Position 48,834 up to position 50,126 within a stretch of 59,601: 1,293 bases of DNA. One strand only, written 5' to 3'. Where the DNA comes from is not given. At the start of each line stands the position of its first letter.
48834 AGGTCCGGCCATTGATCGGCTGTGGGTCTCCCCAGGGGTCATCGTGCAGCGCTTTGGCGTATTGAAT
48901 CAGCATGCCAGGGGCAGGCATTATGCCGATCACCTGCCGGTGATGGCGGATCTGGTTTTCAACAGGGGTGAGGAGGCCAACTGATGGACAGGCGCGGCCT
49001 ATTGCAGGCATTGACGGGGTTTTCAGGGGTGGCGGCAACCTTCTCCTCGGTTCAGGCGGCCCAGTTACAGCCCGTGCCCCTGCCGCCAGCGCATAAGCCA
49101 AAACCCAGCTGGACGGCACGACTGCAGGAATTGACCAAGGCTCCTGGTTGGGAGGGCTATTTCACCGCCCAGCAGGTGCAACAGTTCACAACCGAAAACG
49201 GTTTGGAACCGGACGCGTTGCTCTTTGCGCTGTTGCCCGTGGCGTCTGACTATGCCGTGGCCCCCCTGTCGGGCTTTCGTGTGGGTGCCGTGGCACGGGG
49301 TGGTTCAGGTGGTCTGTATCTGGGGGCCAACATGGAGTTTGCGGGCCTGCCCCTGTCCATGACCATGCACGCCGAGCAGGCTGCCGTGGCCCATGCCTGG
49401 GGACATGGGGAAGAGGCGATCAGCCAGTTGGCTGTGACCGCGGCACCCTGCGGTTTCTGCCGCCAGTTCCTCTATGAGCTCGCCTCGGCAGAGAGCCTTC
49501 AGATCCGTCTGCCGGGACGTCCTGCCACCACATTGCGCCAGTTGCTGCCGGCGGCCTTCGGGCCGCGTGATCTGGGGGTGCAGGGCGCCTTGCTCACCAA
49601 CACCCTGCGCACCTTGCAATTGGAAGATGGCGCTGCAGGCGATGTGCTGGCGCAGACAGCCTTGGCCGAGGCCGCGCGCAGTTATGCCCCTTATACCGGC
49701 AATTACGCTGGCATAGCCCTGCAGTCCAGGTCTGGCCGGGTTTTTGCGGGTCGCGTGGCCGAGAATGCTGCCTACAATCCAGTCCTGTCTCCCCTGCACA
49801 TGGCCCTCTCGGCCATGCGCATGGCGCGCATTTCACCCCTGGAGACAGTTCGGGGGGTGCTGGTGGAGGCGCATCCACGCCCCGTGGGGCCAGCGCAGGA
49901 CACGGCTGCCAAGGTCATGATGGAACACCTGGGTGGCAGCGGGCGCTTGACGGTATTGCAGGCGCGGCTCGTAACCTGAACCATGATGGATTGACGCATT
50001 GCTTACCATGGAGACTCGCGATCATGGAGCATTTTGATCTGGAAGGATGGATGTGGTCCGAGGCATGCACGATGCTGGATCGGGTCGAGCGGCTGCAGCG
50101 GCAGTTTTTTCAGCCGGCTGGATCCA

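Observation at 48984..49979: Cytidine deaminase with an apparent twin-arginine export signal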

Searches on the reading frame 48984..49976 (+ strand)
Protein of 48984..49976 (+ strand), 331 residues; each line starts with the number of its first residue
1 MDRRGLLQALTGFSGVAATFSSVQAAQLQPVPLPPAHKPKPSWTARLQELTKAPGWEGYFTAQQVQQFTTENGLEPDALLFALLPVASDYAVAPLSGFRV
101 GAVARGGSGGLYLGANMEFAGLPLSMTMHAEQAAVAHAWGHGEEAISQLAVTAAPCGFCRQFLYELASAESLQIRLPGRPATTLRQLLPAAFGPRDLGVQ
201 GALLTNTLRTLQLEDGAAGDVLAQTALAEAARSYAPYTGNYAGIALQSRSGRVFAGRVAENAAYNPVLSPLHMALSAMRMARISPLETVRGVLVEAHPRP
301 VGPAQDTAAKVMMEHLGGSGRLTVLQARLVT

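Call 3: search_protein_families(library=pfam, proteins=[window:48984-49976:+], max_evalue=0.01)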
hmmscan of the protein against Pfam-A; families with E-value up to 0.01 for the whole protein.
window:48984-49976:+ (331 aa): 2 families
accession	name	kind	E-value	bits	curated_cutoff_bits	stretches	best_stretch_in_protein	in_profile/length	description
PF08211.18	dCMP_cyt_deam_2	-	2.5e-32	112.3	25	1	184-301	1-123/130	Cytidine and deoxycytidylate deaminase zinc-binding region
PF00383.29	dCMP_cyt_deam_1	-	1.1e-13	51.3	25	1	86-167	13-94/102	Cytidine and deoxycytidylate deaminase zinc-binding region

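Call 4: search_protein_families(library=ncbifam, proteins=[window:48984-49976:+], max_evalue=0.01)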
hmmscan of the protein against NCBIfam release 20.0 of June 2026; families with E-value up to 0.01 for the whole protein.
window:48984-49976:+ (331 aa): 6 families
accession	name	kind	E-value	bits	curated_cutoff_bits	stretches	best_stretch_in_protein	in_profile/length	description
NF006537.0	PRK09027.1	equivalog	7.8e-93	311.1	153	1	43-309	16-279/295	cytidine deaminase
TIGR01355.1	cyt_deam_dimer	equivalog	1.5e-66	224.6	275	1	56-322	1-277/283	cytidine deaminase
NF004064.0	PRK05578.1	equivalog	5.1e-25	88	74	2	87-197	16-128/130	cytidine deaminase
TIGR01354.1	cyt_deam_tetra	equivalog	1.9e-24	86.4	113.65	2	84-197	7-126/126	cytidine deaminase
NF009076.0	PRK12411.1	equivalog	4.9e-14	52.5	216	2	88-197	14-130/132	cytidine deaminase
NF005314.0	PRK06848.1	equivalog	0.0032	17.5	131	0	133-190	75-132/139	cytidine deaminase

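Call 7: find_homologous_proteins(query=window:48984-49976:+, max_evalue=1e-10)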
Query window:48984-49976:+ (331 aa): 384 proteins with E <= 1e-10 among 8000 candidates; the best 120 are listed.
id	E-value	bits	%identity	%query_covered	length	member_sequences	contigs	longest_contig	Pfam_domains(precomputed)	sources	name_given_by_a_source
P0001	3.5e-210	715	100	100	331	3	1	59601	PF00383.30,PF08211.19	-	-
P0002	1.3e-181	621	88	100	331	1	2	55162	PF00383.30,PF08211.19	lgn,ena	-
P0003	7.9e-163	559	79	100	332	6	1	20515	PF00383.30,PF08211.19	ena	-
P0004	5.3e-159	547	77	99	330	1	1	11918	PF00383.30,PF08211.19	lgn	-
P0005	3.5e-152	524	75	99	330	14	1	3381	PF00383.30,PF08211.19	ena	-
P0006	2.7e-66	242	52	76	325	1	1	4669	PF00383.30,PF08211.19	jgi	jgi:cytidine deaminase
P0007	3.2e-66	242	47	85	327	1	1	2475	PF00383.30,PF08211.19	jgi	jgi:cytidine deaminase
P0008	6.5e-66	241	55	67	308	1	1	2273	PF00383.30,PF08211.19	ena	-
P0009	2.7e-65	239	47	86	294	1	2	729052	PF00383.30,PF08211.19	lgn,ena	-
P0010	4.2e-65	238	49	82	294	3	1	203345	PF00383.30,PF08211.19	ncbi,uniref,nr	ncbi:cytidine deaminase [Erwinia typographi]|uniref:Cytidine deaminase n=1 Tax=Erwinia typographi Ta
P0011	5.0e-65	238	47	79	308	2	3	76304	PF00383.30,PF08211.19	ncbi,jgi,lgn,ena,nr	ncbi:MAG TPA: cytidine deaminase [Terriglobia bacterium]|nr:cytidine deaminase [Terriglobia bacteriu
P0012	5.5e-65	238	47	86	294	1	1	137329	PF00383.30,PF08211.19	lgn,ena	-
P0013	1.6e-64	237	50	76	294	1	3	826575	PF00383.30,PF08211.19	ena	-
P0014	2.5e-64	236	49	78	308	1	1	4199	PF00383.30,PF08211.19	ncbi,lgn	ncbi:MAG: cytidine deaminase [Terriglobia bacterium]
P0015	9.3e-64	234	47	82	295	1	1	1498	PF00383.30,PF08211.19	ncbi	-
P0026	8.1e-63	231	40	99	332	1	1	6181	PF00383.30,PF08211.19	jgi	jgi:cytidine deaminase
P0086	1.7e-59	220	44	85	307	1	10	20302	PF00383.30,PF08211.19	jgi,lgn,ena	jgi:cytidine deaminase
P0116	5.1e-58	215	41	89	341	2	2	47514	PF00383.30,PF08211.19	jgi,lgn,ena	-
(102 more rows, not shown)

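Call 9: find_related_loci(query=P0001, collection=genome_contigs, flank=6000)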
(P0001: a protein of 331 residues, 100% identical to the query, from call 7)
Query P0001 (331 aa) in genome_contigs; peptide patterns used: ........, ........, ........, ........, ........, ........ (x = any residue, [..] = any of these).
599 stretches matched a pattern (row limit reached: there are more); 2 encode a relative of the query (tblastn E <= 1e-3); 2 distinct loci.
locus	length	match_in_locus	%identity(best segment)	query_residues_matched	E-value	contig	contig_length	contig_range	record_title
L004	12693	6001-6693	44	64-295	2e-57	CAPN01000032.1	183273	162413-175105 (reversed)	Pseudoalteromonas luteoviolacea B = ATCC 29581 WGS project CAPN00000000 data, contig 48, whole genome shotgun sequence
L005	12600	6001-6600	46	94-296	4e-56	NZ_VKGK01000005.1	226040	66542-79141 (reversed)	Shewanella hanedai strain JCM 20706 NODE_5_length_226040_cov_35.674680, whole genome shotgun sequence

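Call 12: find_encoding_contigs(protein=P0002, flank=6000, max_places=2)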
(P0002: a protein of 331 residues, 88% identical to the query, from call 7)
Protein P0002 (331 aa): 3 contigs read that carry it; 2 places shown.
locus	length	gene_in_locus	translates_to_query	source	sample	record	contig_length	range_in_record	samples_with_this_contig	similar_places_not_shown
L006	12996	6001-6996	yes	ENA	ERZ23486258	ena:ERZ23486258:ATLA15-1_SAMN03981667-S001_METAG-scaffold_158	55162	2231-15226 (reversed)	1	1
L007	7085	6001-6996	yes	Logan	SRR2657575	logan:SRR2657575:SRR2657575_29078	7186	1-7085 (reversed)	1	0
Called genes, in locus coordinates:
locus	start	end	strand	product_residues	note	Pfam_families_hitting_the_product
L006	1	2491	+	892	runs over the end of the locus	PF00675:Peptidase_M16, PF05193:Peptidase_M16_C, PF00675:Peptidase_M16, PF05193:Peptidase_M16_C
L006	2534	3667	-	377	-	PF03702:AnmK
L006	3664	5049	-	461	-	PF04225:LysM_OapA, PF19425:Csd3_N2, PF01551:Peptidase_M23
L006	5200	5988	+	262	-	PF03372:Exo_endo_phos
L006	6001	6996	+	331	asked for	PF00383:dCMP_cyt_deam_1, PF08211:dCMP_cyt_deam_2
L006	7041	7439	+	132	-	PF00011:HSP20 (weak)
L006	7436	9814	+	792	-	PF02190:LON_substr_bdg, PF00004:AAA, PF07728:AAA_5, PF22667:Lon_lid, PF05362:Lon_C, PF13541:ChlI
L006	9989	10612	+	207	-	-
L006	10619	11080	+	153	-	PF00293:NUDIX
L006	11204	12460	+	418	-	PF00180:Iso_dh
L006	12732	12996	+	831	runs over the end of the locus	?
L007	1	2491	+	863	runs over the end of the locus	?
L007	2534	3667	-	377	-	PF03702:AnmK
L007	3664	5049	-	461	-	PF04225:LysM_OapA, PF19425:Csd3_N2, PF01551:Peptidase_M23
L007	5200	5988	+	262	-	PF03372:Exo_endo_phos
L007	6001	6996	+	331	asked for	PF00383:dCMP_cyt_deam_1, PF08211:dCMP_cyt_deam_2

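Call 13: find_encoding_contigs(protein=P0003, flank=6000, max_places=2)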
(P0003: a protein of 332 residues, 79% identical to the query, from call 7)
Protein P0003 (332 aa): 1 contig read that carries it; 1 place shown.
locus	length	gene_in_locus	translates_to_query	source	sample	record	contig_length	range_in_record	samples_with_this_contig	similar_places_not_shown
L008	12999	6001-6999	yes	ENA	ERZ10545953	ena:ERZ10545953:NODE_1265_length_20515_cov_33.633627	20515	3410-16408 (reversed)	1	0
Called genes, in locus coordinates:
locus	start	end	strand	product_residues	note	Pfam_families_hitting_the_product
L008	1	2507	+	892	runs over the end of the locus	PF00675:Peptidase_M16, PF05193:Peptidase_M16_C, PF00675:Peptidase_M16, PF05193:Peptidase_M16_C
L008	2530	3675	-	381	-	PF03702:AnmK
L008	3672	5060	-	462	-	PF04225:LysM_OapA (weak), PF22310:NMB0315_dom_I (weak), PF19425:Csd3_N2, PF01551:Peptidase_M23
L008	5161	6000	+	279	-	PF03372:Exo_endo_phos (weak)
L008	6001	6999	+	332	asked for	PF00383:dCMP_cyt_deam_1, PF08211:dCMP_cyt_deam_2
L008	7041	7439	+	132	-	PF00011:HSP20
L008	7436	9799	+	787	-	PF02190:LON_substr_bdg, PF00004:AAA, PF07728:AAA_5, PF22667:Lon_lid, PF05362:Lon_C, PF13541:ChlI (weak)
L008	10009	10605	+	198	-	-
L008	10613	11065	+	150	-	PF00293:NUDIX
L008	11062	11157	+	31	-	-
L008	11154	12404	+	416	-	PF00180:Iso_dh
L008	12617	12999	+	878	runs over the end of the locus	PF13185:GAF_2, PF13426:PAS_9, PF00989:PAS, PF08448:PAS_4 (weak), PF13188:PAS_8 (weak), PF13426:PAS_9, PF00990:GGDEF, PF00563:EAL, +1 more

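Call 14: find_encoding_contigs(protein=P0004, flank=6000, max_places=2)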
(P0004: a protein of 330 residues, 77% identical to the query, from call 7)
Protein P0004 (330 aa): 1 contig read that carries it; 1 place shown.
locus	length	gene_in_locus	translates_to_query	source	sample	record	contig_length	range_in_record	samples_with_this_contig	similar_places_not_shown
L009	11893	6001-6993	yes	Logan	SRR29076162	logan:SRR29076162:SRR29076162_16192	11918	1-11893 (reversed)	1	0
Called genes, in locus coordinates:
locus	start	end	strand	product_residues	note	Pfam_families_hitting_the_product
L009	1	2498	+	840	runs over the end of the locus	?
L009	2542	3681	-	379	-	PF03702:AnmK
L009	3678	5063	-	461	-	PF04225:LysM_OapA, PF22310:NMB0315_dom_I (weak), PF19425:Csd3_N2, PF01551:Peptidase_M23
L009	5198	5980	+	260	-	PF03372:Exo_endo_phos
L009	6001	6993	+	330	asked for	PF00383:dCMP_cyt_deam_1, PF08211:dCMP_cyt_deam_2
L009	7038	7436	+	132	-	PF00011:HSP20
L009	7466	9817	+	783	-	PF02190:LON_substr_bdg, PF00004:AAA, PF07728:AAA_5, PF22667:Lon_lid, PF05362:Lon_C, PF13541:ChlI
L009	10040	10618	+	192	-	-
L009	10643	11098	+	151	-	PF00293:NUDIX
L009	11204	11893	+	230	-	?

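Call 16: find_related_loci(query=P0026, collection=genome_contigs, flank=6000)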
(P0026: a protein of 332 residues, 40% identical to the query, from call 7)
Query P0026 (332 aa) in genome_contigs; peptide patterns used: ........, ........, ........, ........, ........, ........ (x = any residue, [..] = any of these).
128 stretches matched a pattern; 25 encode a relative of the query (tblastn E <= 1e-3); 25 distinct loci.
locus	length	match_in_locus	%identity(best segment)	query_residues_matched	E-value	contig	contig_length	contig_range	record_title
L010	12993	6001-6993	73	1-330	7e-154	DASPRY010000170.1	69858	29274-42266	MAG TPA_asm: Terriglobales bacterium isolate SMAG_U12237 k141_2025321, whole genome shotgun sequence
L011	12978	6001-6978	66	1-327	4e-142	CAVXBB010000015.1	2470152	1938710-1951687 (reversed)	MAG: uncultured Acidobacteriaceae bacterium isolate MFD02579.bin.2.56 genome assembly, contig: contig_5146, whole genome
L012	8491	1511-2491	65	1-328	4e-140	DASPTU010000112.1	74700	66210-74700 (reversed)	MAG TPA_asm: Terriglobales bacterium isolate SMAG_U12285 k141_1181027, whole genome shotgun sequence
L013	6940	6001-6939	64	1-312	3e-128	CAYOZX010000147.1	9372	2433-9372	MAG TPA_asm: uncultured Acidobacteriaceae bacterium isolate binchicken_co185_137 genome assembly, contig: NODE_12928_len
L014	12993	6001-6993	74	1-330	3e-161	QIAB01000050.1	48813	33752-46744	MAG: Acidobacteria bacterium isolate gp1 AA140 14_1009_13_20cm_scaffold_356_curated, whole genome shotgun sequence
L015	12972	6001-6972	55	1-323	2e-112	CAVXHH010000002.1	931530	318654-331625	MAG: uncultured Acidobacteriaceae bacterium isolate MFD05513.bin.2.82 genome assembly, contig: contig_15848, whole genom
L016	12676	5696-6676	54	1-326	1e-112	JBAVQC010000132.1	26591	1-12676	MAG: Acidobacteriaceae bacterium isolate MFD00689_ilm_asm_bin12 k127_4543, whole genome shotgun sequence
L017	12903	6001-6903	45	30-327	3e-77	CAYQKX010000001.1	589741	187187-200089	MAG TPA_asm: uncultured Candidatus Obscuribacterales bacterium isolate SRP287051_co1_96 genome assembly, contig: NODE_10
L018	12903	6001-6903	45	30-327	9e-77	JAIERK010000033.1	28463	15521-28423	MAG: Candidatus Obscuribacterales bacterium isolate co.spades.METABAT.1kb_095 c_000000440016, whole genome shotgun seque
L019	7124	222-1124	44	30-327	8e-76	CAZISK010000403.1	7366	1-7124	MAG TPA_asm: uncultured Candidatus Obscuribacterales bacterium isolate SRP173033_co1_370 genome assembly, contig: NODE_2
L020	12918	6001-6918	43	35-330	3e-68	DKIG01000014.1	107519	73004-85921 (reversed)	MAG TPA_asm: Gammaproteobacteria bacterium UBA6724 UBA6724_contig_3027, whole genome shotgun sequence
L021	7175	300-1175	44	39-327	4e-64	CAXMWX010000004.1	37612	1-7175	MAG: Gammaproteobacteria bacterium isolate f2056530-3023-4fc6-a5f8-b9ce68973d47 genome assembly, contig: contig_4, whole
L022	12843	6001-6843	38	47-324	3e-63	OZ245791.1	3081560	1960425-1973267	MAG: Victivallales bacterium isolate 31a4d9ff-eb2b-44ba-b10b-e3ac66b60536 genome assembly, chromosome: 1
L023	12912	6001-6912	40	39-327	1e-62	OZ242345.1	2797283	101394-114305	MAG: Candidatus Azotimanducaceae bacterium isolate 00e0b372-dc9d-4322-ab81-f660e8d24ab1 genome assembly, chromosome: 1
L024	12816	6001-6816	40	59-330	5e-62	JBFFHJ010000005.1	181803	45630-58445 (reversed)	MAG: bacterium isolate Mix_mud16.2022.02.20 k141_1247676_length_181803_cov_12.0004, whole genome shotgun sequence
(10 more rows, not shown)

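Call 17: find_encoding_contigs(protein=P0116, flank=6000, max_places=2)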
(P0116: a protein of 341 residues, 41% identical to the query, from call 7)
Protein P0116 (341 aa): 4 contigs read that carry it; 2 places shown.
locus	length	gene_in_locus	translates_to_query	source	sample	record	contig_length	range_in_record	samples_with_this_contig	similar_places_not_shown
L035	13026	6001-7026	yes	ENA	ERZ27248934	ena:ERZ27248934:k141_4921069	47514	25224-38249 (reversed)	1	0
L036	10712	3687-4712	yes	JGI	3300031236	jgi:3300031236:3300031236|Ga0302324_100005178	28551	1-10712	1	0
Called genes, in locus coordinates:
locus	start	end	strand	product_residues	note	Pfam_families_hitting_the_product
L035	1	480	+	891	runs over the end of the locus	PF12704:MacB_PCD, PF02687:FtsX, PF12704:MacB_PCD, PF02687:FtsX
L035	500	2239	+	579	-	PF12867:DinB_2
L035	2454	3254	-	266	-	PF02358:Trehalose_PPase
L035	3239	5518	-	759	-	PF00982:Glyco_transf_20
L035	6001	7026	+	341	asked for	PF00383:dCMP_cyt_deam_1, PF08211:dCMP_cyt_deam_2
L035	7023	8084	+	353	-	PF03576:Peptidase_S58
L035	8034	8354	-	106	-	PF04237:YjbR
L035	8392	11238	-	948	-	PF00246:Peptidase_M14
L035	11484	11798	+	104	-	-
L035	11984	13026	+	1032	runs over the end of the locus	PF02012:BNR (faint), PF13088:BNR_2 (faint), PF14870:PSII_BNR (faint), PF15899:BNR_6 (faint), PF15902:Sortilin-Vps10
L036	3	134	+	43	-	?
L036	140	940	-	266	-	PF02358:Trehalose_PPase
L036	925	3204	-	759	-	PF00982:Glyco_transf_20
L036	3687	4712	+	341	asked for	PF00383:dCMP_cyt_deam_1, PF08211:dCMP_cyt_deam_2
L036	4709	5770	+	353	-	PF03576:Peptidase_S58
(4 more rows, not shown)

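Call 38: search_solved_structures(query=P0001, show_alignments=1, max_evalue=0.00001)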
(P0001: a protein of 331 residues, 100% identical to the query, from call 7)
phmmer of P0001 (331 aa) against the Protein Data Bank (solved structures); distinct sequences matched with E-value up to 0.00001: 22.
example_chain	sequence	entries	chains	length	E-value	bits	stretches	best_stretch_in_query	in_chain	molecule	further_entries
4eg2_A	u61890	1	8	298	7.1e-67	229.4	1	41-310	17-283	Cytidine deaminase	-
1af2_A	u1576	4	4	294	3.1e-63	217.4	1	58-307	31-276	CYTIDINE DEAMINASE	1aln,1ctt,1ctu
6k63_A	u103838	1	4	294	6.7e-56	193.3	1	52-284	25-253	Cytidine deaminase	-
6l08_A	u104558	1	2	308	5.7e-33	118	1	67-277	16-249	Cytidine deaminase 1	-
1ux1_A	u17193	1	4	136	8.7e-13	51.7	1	87-198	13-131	CYTIDINE DEAMINASE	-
1ux0_A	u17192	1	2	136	2.8e-11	46.8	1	87-198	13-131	CYTIDINE DEAMINASE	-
3mpz_A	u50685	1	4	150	9.1e-11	45.1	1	87-198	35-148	Cytidine deaminase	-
1jtk_A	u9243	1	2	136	1e-10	44.9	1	87-198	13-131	cytidine deaminase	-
1zab_A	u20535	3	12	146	1.1e-10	44.8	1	86-197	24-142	Cytidine deaminase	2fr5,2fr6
1uwz_A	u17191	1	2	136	1.8e-10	44.1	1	87-198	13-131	CYTIDINE DEAMINASE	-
8x6u_A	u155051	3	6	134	4.9e-10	42.7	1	87-197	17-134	EfCDA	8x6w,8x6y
3r2n_A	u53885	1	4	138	5e-10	42.6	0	153-196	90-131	Cytidine deaminase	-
1mq0_A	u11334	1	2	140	1e-08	38.4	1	86-197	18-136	Cytidine Deaminase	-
7zob_A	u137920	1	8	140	1.6e-08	37.7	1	87-197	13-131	Metagenomic cytidine deaminase Cdd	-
3ijf_X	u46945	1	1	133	1.3e-07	34.7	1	89-197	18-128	Cytidine deaminase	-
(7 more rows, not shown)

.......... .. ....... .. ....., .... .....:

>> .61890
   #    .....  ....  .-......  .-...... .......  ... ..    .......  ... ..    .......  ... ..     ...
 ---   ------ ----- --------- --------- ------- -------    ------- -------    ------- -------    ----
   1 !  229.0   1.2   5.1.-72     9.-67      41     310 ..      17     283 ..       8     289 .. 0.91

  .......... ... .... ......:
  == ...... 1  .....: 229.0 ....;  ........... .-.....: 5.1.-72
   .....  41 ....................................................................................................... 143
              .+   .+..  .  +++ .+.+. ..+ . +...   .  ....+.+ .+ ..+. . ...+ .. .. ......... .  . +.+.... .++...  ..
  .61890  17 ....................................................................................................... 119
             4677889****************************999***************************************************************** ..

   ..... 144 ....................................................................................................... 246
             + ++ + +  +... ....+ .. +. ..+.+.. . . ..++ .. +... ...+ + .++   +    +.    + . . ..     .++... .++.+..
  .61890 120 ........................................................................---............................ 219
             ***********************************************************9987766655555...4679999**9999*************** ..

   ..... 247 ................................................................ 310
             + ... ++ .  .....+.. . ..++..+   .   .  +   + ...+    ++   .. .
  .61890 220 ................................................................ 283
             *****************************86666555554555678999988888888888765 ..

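Call 46: search_protein_families(library=pfam, proteins=[L014:4688-5881:-, L014:7023-7466:+, L014:8618-9559:-, L014:9616-10935:-, L011:2361-3863:-, L014:3141-3866:-, L014:4201-4638:+], max_evalue=0.001)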
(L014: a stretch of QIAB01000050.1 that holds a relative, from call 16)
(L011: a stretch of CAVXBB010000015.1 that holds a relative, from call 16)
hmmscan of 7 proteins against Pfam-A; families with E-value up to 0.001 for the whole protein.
L014:4688-5881:- (397 aa): 5 families
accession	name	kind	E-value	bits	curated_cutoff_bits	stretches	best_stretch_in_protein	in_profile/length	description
PF07478.18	Dala_Dala_lig_C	-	1.8e-76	256.6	24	1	172-381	1-204/204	D-ala D-ala ligase C-terminus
PF01820.27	Dala_Dala_lig_N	-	1.4e-38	132.6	34.6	1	5-155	1-121/121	D-ala D-ala ligase N-terminus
PF02786.22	CPSase_L_D2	-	1.4e-07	31.7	19.8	1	165-351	1-178/211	Carbamoyl-phosphate synthase L chain, ATP binding domain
PF02222.28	ATP-grasp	-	2.2e-05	24.7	27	1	196-350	20-160/179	ATP-grasp domain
PF08443.16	RimK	-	0.00072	19.6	21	0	312-365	129-179/188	RimK-like ATP-grasp domain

L014:7023-7466:+ (148 aa): 0 families

L014:8618-9559:- (313 aa): 1 family
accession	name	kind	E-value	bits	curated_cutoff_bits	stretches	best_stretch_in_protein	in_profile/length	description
PF00491.26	Arginase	-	5.6e-78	262.7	22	1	14-307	2-277/280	Arginase family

L014:9616-10935:- (439 aa): 2 families
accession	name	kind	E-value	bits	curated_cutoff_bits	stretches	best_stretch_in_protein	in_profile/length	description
PF00152.25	tRNA-synt_2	-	2.3e-73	247.4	25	1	115-433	3-307/308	tRNA synthetases class II (D, K and N)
PF01336.31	tRNA_anti-codon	-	1.8e-14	53.8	27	1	17-96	1-75/75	OB-fold nucleic acid binding domain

L011:2361-3863:- (500 aa): 13 families
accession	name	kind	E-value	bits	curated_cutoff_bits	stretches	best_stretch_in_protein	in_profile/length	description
PF07719.23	TPR_2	-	8.2e-15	54.1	27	1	218-243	8-33/34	Tetratricopeptide repeat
PF13414.12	TPR_11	-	4.8e-13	49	26.8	1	221-259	4-42/42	TPR repeat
PF14559.12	TPR_19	-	1.2e-12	48.4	25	1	222-283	2-63/68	Tetratricopeptide repeat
PF13431.12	TPR_17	-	1.9e-11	43.7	24.4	0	233-266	1-34/34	Tetratricopeptide repeat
PF13428.12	TPR_14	-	8.7e-11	41.8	23.5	0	214-243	4-33/44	Tetratricopeptide repeat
PF13424.12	TPR_12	-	4.3e-10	40.1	30.1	0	217-242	51-76/77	Tetratricopeptide repeat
PF00515.34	TPR_1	-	6e-09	35.8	27.8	1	219-244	9-34/34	Tetratricopeptide repeat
PF13176.12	TPR_7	-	7.2e-09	35.5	27.9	0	218-242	6-30/36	Tetratricopeptide repeat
PF13181.12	TPR_8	-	3e-08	33.6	25.7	0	225-243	15-33/34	Tetratricopeptide repeat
PF12895.13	ANAPC3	-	4.5e-07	30.5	27.2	0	191-237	3-49/82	Anaphase-promoting complex, cyclosome, subunit 3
PF13174.12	TPR_6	-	6.6e-06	26.9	26.3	0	247-270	2-25/33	Tetratricopeptide repeat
PF13374.12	TPR_10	-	6.1e-05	23.3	27.5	0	180-202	5-27/42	Tetratricopeptide repeat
PF13429.12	TPR_15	-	0.00033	20.6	26.2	1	116-238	153-275/280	Tetratricopeptide repeat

L014:3141-3866:- (241 aa): 3 families
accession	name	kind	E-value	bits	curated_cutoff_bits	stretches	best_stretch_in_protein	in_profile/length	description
PF01128.25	IspD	-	7e-64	216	27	1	2-239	1-219/221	2-C-methyl-D-erythritol 4-phosphate cytidylyltransferase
PF12804.13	NTP_transf_3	-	2.9e-10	41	27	1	4-144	1-120/160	MobA-like NTP transferase domain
PF02348.25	CTP_transf_3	-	0.00052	20.3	22.6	0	30-147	16-121/217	Cytidylyltransferase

L014:4201-4638:+ (146 aa): 0 families

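Call 47: search_protein_representatives(protein=P0001)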
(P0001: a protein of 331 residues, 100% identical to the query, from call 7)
Query: 331 residues. Proteins with E-value up to 0.001 (for the whole library): 2946; up to 1e-10: 1156; up to 1e-30: 575. The best 150 are listed.
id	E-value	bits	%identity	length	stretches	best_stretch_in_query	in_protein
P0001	1.1e-210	714.9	100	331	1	1-331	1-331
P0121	1.2e-97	343.7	40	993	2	56-309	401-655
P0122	1.4e-67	244.9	48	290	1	39-307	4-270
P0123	1.4e-67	244.9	49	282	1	45-296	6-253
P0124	5.6e-65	236.3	48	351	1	53-303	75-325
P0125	3.5e-64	233.7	47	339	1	54-317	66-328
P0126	6.4e-63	229.6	45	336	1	44-328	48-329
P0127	3.5e-62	227.2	46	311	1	58-329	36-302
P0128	3.3e-61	224.0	48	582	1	38-319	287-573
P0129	2.5e-60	221.0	55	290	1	73-313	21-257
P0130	6.0e-60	219.8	48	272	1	58-312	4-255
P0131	6.3e-60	219.7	49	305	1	56-297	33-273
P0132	6.8e-60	219.6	44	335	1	45-327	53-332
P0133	1.7e-59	218.4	44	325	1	25-309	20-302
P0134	7.0e-59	216.3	56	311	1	57-297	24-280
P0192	1.5e-52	195.5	45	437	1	69-297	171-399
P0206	7.0e-51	190.0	44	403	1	60-295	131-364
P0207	8.7e-51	189.7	46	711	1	57-298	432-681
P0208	9.4e-51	189.6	44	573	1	59-298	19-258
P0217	6.3e-50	186.9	41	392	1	33-315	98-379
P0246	2.0e-48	181.9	37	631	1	38-304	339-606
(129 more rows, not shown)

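Call 68: predict_structure(alignment_id=A2)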
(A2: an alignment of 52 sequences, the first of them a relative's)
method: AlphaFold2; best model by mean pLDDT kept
length: 331 residues; sequences in the alignment: 52
mean_pLDDT: 89.2   pTM: 0.85
mean pLDDT of the five models: 89.2, 89.2, 88.5, 88.1, 87.8
residues with pLDDT >= 90: 250; 70-90: 38; 50-70: 26; < 50: 17
segments of 3 or more residues with pLDDT < 50: 14-24, 27-29
pLDDT, mean of each block of 10 residues (from residue 1): 61 50 48 59 93 97 97 92 98 97 98 97 94 98 98 95 94 96 93 88 93 90 98 94 97 96 79 98 95 94 89 82 95 85
secondary structure, 60 per line:
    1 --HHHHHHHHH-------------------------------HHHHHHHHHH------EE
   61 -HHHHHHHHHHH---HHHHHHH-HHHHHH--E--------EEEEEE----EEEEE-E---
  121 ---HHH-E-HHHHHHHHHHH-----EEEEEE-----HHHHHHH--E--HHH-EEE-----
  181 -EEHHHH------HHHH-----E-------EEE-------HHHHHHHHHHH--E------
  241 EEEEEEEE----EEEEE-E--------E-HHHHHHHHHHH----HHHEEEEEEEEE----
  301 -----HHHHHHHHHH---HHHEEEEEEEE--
elements in order: H3-11 H43-52 H62-72 H76-82 H84-89 E101-106 E111-115 H130-140 E146-151 H157-163 E173-175 H184-187 H194-197 E211-213 H221-231 E241-248 E253-257 H270-280 E288-296 H306-315 E322-329
